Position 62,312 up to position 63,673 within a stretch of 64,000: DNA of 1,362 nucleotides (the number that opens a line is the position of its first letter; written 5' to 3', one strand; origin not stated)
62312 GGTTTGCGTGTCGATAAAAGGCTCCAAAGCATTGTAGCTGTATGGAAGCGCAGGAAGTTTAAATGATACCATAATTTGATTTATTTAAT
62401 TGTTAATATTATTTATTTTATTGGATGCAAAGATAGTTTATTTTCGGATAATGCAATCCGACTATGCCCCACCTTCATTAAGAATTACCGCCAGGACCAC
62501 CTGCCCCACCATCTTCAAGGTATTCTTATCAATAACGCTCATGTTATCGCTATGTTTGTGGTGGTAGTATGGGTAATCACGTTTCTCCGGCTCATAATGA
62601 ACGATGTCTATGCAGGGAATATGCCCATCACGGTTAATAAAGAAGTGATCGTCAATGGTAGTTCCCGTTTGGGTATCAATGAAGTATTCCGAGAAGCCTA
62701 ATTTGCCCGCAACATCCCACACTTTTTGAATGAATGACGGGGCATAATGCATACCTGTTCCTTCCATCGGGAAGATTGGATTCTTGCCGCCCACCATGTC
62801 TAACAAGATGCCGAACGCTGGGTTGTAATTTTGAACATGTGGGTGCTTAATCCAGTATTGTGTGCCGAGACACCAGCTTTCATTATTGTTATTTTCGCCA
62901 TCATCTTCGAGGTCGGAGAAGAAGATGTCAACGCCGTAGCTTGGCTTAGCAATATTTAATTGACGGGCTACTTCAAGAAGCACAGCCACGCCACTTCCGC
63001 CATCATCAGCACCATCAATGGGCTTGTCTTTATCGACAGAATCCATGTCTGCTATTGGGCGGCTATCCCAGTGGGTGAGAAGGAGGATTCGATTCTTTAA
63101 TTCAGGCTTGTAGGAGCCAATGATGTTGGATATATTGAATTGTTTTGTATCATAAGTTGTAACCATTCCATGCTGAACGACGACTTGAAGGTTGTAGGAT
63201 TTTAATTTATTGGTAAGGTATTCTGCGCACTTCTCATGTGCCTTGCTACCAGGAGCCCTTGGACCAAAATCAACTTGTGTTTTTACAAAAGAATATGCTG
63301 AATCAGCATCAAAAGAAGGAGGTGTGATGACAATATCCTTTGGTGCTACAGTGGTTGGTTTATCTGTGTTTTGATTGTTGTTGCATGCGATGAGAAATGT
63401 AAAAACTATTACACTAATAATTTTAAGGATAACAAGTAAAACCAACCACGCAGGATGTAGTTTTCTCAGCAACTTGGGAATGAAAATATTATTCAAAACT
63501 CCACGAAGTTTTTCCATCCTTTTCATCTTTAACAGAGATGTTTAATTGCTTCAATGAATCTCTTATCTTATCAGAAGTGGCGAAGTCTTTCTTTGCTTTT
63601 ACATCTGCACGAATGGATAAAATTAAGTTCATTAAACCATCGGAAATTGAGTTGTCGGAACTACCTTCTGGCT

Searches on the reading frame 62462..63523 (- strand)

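Call 63: search_protein_families(library=pfam, proteins=[window:62462-63523:-])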
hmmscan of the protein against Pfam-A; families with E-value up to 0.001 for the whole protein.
window:62462-63523:- (353 aa): 1 family
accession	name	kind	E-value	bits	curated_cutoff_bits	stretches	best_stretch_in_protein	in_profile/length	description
PF04389.22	Peptidase_M28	-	2e-32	112.9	21.3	1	133-346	1-192/193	Peptidase family M28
